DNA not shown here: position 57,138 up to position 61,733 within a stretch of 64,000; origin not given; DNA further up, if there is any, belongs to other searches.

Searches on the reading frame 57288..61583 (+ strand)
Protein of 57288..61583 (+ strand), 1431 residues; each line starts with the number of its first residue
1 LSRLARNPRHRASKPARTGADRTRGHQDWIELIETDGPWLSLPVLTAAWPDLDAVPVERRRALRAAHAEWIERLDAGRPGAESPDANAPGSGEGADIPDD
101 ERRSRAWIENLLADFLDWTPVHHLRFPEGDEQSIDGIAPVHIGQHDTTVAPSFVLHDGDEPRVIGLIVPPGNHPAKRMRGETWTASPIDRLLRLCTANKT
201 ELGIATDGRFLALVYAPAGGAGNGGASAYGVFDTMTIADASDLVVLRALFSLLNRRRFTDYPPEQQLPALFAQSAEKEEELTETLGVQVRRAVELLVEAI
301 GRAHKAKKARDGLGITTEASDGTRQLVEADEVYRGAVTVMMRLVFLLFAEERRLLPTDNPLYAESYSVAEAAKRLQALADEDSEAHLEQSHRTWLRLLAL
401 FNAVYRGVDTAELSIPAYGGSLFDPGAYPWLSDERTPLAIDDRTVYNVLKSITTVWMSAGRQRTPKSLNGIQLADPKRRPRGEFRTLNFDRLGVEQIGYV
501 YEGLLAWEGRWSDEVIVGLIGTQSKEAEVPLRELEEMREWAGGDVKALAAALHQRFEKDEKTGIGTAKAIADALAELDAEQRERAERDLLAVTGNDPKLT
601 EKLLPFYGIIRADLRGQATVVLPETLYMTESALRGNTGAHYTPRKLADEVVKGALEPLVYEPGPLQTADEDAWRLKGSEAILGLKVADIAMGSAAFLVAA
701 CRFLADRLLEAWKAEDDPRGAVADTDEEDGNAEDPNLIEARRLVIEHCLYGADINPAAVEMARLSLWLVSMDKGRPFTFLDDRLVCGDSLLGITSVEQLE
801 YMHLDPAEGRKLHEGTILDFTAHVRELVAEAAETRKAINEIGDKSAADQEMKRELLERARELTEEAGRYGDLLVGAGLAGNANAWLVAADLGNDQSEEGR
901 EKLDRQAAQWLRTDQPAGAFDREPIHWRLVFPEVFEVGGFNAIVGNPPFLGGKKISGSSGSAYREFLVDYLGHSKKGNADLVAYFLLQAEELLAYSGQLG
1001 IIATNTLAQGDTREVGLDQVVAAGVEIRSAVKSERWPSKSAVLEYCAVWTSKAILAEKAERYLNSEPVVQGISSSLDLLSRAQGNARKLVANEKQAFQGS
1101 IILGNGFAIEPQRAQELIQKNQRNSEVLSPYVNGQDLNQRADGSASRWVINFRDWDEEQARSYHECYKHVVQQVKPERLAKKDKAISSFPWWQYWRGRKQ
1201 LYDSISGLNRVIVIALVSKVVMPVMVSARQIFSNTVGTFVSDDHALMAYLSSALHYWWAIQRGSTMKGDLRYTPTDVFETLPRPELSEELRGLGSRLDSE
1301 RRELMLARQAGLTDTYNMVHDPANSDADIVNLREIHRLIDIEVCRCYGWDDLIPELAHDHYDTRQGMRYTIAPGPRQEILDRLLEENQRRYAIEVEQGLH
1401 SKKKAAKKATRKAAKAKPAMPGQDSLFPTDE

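Call 8: search_protein_families(library=pfam, proteins=[window:57288-61580:+], max_evalue=0.01)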
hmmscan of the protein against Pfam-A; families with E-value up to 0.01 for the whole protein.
window:57288-61580:+ (1431 aa): 4 families
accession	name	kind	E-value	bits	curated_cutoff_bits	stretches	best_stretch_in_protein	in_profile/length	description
PF07669.17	Eco57I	-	9.2e-21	75.1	25.3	1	747-1009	1-140/171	Eco57I restriction-modification methylase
PF20473.4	MmeI_Mtase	-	2.7e-13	50.1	27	1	940-1040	136-235/259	MmeI, DNA-methyltransferase domain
PF20466.3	MmeI_TRD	-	1.4e-12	47.9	27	1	1104-1286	29-207/207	MmeI, target recognition domain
PF02384.22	N6_Mtase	-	0.0017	18.2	20.4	0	637-770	25-101/311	N-6 DNA Methylase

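Call 9: search_protein_families(library=padloc, proteins=[window:57288-61580:+], max_evalue=0.01)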
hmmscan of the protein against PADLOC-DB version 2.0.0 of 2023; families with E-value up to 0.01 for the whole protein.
window:57288-61580:+ (1431 aa): 34 families (the best 25 are shown)
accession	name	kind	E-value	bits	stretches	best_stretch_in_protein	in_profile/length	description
PDLC02643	DrmMI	-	0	1584.9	1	21-1417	5-1339/1347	DrmMI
PDLC02646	DrmMI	-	4.4e-243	806.9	2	903-1407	244-769/792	DrmMI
PDLC03618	REase_MTase_IIG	-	2.4e-194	646.1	1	23-1421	4-1350/1429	Type IIG restriction enzyme-methyltransferase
PDLC02644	DrmMI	-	7.8e-188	624.5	1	585-1419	14-896/988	DrmMI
PDLC02638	DrmMI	-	5.3e-187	621.9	1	23-1003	4-934/935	DrmMI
PDLC02645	DrmMI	-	4.1e-123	410.2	2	484-848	408-765/772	DrmMI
PDLC02640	DrmMI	-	6.7e-92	306.7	2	984-1375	535-937/1015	DrmMI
PDLC02639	DrmMI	-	1e-88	296.5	2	341-881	1-474/803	DrmMI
PDLC03627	REase_MTase_IIG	-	9.1e-69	230.3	1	942-1395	565-1029/1136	Type IIG restriction enzyme-methyltransferase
PDLC03599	REase_MTase_IIG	-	2.2e-62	209.2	1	941-1349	471-908/959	Type IIG restriction enzyme-methyltransferase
PDLC02642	DrmMI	-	7.2e-61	204.3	2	26-460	8-410/594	DrmMI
PDLC03622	REase_MTase_IIG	-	1.6e-45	153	2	202-555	12-337/1524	Type IIG restriction enzyme-methyltransferase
PDLC03598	REase_MTase_IIG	-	6.6e-30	101.7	2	941-1349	482-887/912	Type IIG restriction enzyme-methyltransferase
PDLC02626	DrmD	-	2.3e-28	97.3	1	1248-1416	15-189/276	DrmD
PDLC03604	REase_MTase_IIG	-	1.6e-22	77.4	2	677-777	383-479/1011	Type IIG restriction enzyme-methyltransferase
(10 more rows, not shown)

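Call 10: search_protein_families(library=ncbifam, proteins=[window:57288-61580:+], max_evalue=0.01)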
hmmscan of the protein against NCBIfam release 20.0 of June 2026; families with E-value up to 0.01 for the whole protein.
window:57288-61580:+ (1431 aa): 2 families
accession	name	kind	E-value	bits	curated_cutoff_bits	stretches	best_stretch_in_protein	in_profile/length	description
NF033452.1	BREX_1_MTaseX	exception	7e-12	44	500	1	682-1006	313-567/1210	BREX-1 system adenine-specific DNA-methyltransferase PglX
NF033455.1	BREX_6_MTaseX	exception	2.3e-07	28.7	900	1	677-998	323-604/1319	BREX-6 system adenine-specific DNA-methyltransferase PglX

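Call 11: find_encoding_contigs(protein=window:57288-61583:+, flank=10000, max_places=6)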
Protein window:57288-61583:+ (1431 aa): no gene with exactly this product is on record in the collection.

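Call 13: find_related_loci(query=window:57288-61580:+, collection=genome_contigs, flank=10000)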
Query window:57288-61580:+ (1431 aa) in genome_contigs; peptide patterns used: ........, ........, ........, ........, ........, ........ (x = any residue, [..] = any of these).
75 stretches matched a pattern; 15 encode a relative of the query (tblastn E <= 1e-3); 12 distinct loci.
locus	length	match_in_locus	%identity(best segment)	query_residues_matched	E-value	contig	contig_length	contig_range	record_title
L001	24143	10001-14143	72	13-1427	0e+0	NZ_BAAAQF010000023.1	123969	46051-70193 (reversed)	Glycomyces endophyticus strain JCM 16001 sequence23, whole genome shotgun sequence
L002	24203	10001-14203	71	9-1427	0e+0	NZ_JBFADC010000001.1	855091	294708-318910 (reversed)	Glycomyces sp. NPDC021274 NPDC021274_189_F10.ctg-0001, whole genome shotgun sequence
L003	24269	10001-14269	70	4-1429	0e+0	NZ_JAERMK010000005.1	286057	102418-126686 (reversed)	Glycomyces sp. YM15 Scaffold5, whole genome shotgun sequence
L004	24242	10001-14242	70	4-1427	0e+0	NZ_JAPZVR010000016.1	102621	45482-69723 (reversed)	Glycomyces algeriensis strain DSM 44727 Scaffold16, whole genome shotgun sequence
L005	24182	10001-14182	81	14-1430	0e+0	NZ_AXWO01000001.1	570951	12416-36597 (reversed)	Glycomyces arizonensis DSM 44726 H613DRAFT_scaffold00001.1_C, whole genome shotgun sequence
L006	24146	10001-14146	71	13-1427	0e+0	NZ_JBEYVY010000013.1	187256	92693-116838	Glycomyces sp. NPDC047010 NPDC047010_64_D10.ctg-0013, whole genome shotgun sequence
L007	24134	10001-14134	50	8-1418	0e+0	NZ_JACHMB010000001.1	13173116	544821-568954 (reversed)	Nonomuraea jabiensis strain DSM 45507 Ga0374001_01, whole genome shotgun sequence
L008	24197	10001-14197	50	13-1427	0e+0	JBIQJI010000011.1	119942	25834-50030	MAG: Actinomycetales bacterium isolate mag.104f NODE_202_length_119942, whole genome shotgun sequence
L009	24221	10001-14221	49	8-1422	0e+0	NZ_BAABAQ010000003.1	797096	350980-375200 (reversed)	Streptosporangium oxazolinicum strain JCM 17388 sequence03, whole genome shotgun sequence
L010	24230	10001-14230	74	8-1427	0e+0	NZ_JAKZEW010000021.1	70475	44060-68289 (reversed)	Glycomyces sp. L485 scaffold143_70475, whole genome shotgun sequence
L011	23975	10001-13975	49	26-1409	0e+0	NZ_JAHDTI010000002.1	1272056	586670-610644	Nonomuraea sediminis strain H16431 Scaffold2_1, whole genome shotgun sequence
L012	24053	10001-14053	48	7-1408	0e+0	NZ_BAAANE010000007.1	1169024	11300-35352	Kribbella alba strain JCM 14306 sequence07, whole genome shotgun sequence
